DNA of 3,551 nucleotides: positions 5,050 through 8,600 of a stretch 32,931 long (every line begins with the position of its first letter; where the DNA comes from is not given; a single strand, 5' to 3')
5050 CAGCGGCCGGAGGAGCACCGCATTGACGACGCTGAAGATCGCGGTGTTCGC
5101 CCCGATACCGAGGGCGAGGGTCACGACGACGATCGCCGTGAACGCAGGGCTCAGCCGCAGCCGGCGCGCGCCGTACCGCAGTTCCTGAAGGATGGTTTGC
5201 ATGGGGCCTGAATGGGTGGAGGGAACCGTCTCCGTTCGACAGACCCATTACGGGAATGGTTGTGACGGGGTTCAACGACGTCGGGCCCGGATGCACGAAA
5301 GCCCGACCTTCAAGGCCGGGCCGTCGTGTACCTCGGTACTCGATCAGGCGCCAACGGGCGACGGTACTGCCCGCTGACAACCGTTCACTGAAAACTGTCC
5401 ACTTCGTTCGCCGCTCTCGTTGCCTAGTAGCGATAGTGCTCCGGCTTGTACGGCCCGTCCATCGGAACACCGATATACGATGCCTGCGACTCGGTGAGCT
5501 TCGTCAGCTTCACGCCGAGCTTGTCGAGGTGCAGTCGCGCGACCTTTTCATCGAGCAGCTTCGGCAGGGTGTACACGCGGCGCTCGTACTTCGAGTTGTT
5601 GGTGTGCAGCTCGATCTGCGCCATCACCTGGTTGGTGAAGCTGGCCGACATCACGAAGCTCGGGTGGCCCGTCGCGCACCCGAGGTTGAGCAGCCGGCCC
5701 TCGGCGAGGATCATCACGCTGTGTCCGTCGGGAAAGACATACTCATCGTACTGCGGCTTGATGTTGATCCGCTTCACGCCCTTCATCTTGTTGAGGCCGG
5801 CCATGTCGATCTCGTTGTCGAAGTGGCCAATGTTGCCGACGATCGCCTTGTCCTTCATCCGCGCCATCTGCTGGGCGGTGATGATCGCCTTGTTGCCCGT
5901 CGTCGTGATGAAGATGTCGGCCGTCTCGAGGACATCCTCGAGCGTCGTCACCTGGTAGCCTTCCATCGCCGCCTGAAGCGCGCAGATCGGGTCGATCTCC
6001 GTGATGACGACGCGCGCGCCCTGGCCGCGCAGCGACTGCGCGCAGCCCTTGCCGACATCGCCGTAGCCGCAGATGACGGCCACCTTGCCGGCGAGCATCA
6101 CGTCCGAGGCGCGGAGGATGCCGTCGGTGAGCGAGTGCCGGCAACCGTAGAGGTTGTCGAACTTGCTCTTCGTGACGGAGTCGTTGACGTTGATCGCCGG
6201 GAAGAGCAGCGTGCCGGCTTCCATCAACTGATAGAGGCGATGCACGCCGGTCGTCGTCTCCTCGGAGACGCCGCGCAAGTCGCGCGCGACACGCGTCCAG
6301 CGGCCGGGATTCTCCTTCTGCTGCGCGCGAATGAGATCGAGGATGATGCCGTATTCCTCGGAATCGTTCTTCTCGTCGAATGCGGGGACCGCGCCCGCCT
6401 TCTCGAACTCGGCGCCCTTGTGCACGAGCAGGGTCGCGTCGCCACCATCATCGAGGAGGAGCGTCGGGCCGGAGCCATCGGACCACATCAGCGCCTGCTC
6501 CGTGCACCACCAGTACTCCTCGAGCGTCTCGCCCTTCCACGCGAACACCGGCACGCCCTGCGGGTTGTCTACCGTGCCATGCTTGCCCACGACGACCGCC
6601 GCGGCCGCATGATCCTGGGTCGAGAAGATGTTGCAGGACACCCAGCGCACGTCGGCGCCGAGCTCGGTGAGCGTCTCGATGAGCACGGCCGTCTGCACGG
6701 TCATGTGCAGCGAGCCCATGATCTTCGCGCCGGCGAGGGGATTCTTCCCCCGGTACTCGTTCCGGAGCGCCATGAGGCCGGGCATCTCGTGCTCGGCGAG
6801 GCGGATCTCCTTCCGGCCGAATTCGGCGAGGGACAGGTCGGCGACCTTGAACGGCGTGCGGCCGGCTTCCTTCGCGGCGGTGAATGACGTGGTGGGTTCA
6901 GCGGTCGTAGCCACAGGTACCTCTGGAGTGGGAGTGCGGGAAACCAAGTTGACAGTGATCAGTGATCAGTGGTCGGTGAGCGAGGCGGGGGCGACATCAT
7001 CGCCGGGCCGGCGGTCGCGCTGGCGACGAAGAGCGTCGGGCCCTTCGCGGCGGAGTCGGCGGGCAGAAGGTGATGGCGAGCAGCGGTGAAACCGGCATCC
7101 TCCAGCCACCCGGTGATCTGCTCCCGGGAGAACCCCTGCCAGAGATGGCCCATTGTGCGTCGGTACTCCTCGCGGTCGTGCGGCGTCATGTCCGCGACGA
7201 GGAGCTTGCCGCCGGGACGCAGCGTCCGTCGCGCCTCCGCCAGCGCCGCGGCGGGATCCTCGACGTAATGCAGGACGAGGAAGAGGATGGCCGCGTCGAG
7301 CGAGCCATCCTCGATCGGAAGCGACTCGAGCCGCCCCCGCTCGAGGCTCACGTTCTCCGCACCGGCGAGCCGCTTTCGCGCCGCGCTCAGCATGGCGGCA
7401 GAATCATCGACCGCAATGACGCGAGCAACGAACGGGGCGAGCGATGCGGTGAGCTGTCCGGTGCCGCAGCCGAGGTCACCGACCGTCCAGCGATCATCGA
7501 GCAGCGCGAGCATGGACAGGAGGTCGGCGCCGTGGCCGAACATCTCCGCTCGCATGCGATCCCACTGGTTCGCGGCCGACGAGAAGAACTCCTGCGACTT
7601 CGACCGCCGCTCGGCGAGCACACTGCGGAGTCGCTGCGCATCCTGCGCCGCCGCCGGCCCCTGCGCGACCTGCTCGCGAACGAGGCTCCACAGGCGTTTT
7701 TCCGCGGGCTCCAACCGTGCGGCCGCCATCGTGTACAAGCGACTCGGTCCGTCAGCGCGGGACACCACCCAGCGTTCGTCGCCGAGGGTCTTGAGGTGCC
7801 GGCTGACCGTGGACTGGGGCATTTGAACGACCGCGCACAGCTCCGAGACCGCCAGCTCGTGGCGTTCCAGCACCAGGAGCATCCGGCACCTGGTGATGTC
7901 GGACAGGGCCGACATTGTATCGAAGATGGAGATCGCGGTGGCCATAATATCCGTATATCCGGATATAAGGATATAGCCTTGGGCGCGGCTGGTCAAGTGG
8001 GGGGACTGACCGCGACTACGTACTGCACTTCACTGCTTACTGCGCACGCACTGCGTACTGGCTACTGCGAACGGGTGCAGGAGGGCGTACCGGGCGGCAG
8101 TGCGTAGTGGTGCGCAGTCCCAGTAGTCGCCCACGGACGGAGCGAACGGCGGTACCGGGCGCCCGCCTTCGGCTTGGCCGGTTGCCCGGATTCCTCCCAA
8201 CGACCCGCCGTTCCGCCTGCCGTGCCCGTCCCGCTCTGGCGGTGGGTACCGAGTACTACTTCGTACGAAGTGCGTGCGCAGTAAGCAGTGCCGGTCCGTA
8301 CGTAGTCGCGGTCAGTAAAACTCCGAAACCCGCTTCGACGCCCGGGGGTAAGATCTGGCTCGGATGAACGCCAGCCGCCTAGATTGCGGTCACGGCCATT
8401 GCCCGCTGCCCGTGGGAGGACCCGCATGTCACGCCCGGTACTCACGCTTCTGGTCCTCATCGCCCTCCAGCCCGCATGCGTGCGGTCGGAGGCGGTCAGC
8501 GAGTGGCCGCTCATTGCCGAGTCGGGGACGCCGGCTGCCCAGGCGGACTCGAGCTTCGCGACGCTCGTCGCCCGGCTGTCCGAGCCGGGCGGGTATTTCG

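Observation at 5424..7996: SahR-like ArsR-methyltransferase regulator with a 28-bp palindromic operator directly upstream of ahcY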

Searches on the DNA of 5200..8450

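Call 76: search_rna_families(source=window, start=5200, end=8450, threshold=evalue, max_evalue=1)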
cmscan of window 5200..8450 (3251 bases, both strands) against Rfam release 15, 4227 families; matches with E-value up to 1: 0.
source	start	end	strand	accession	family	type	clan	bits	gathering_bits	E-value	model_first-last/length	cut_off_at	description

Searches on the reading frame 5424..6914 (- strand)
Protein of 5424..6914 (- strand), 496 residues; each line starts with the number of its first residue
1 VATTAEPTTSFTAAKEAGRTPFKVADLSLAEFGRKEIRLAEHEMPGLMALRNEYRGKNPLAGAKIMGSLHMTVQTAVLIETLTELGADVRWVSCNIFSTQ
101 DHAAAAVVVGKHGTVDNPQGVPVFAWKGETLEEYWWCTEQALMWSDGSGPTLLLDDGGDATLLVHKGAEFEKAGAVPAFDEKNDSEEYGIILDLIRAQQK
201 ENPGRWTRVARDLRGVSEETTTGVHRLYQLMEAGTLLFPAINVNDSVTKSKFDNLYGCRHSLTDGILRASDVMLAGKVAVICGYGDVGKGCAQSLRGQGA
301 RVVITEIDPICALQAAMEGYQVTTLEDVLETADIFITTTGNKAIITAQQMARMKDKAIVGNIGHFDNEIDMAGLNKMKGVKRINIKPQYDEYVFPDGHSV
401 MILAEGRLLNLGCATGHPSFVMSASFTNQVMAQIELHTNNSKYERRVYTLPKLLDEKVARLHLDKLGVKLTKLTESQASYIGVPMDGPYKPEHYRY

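Call 6: search_protein_families(library=pfam, proteins=[window:5424-6914:-])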
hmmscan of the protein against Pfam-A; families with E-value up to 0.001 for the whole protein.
window:5424-6914:- (496 aa): 8 families
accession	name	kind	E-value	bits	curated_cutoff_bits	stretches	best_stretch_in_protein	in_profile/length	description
PF05221.23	AdoHcyase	-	4.3e-148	492.7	25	1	22-495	2-299/299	S-adenosyl-L-homocysteine hydrolase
PF00670.27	AdoHcyase_NAD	-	1e-82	276.5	27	1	254-416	1-162/162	S-adenosyl-L-homocysteine hydrolase, NAD binding domain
PF02826.25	2-Hacid_dh_C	-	5.7e-10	39.3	25.1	1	273-363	33-127/178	D-isomer specific 2-hydroxyacid dehydrogenase, NAD binding domain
PF07991.19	KARI_N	-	6.9e-06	26.2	20.6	1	274-347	2-79/165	Acetohydroxy acid isomeroreductase, NADPH-binding domain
PF02254.24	TrkA_N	-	4.5e-05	24.2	23.8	1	280-336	2-67/116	TrkA-N domain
PF01488.26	Shikimate_DH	-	0.00019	22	24.3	1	274-355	10-100/138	Shikimate / quinate 5-dehydrogenase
PF02882.25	THF_DHG_CYH_C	-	0.00043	20.1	27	0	266-367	26-112/160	Tetrahydrofolate dehydrogenase/cyclohydrolase, NAD(P)-binding domain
PF13241.12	NAD_binding_7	-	0.00051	21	22.1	0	274-346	5-76/104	Putative NAD(P)-binding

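Call 7: search_protein_families(library=ncbifam, proteins=[window:5424-6914:-])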
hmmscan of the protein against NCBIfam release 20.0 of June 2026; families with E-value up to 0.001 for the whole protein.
window:5424-6914:- (496 aa): 14 families
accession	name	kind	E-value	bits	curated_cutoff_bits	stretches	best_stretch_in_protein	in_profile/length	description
TIGR00936.1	ahcY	equivalog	1.1e-188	627.3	497.6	1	22-488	1-416/416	adenosylhomocysteinase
NF004005.0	PRK05476.2-3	equivalog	1.4e-124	416.1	275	2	208-481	140-412/418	adenosylhomocysteinase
NF004009.0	PRK05476.3-2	equivalog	3.4e-47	161.4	485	1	211-468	205-459/487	adenosylhomocysteinase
NF004010.0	PRK05476.3-3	equivalog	9.4e-45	153.3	512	1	209-478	143-420/432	adenosylhomocysteinase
NF004008.0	PRK05476.3-1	equivalog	8.2e-20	71.1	440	1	236-437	113-300/326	adenosylhomocysteinase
TIGR02853.1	spore_dpaA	equivalog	1.6e-05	24.3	319.65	1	271-362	146-239/287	dipicolinic acid synthetase subunit A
NF004017.0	PRK05479.1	equivalog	2.3e-05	23.3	336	1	274-339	15-81/337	ketol-acid reductoisomerase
NF006162.0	PRK08306.1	equivalog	4.1e-05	23.1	261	1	268-359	146-239/297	dipicolinate synthase subunit DpsA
TIGR00465.1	ilvC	equivalog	0.00024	20.2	226.15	1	274-342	1-70/314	ketol-acid reductoisomerase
NF006263.0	PRK08410.1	equivalog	0.00025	20.6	389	1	273-364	142-233/311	D-2-hydroxyacid dehydrogenase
NF006191.0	PRK08324.1-5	equivalog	0.00059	18.3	1240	1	273-354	441-520/706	bifunctional aldolase/short-chain dehydrogenase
NF008759.0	PRK11790.1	equivalog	0.00062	18.6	404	1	275-362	151-239/410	phosphoglycerate dehydrogenase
NF004713.0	PRK06057.1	equivalog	0.00075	19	404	0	274-386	7-116/257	3-oxoacyl-ACP reductase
TIGR01327.1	PGDH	equivalog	0.00095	18.1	454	0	274-362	136-228/525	phosphoglycerate dehydrogenase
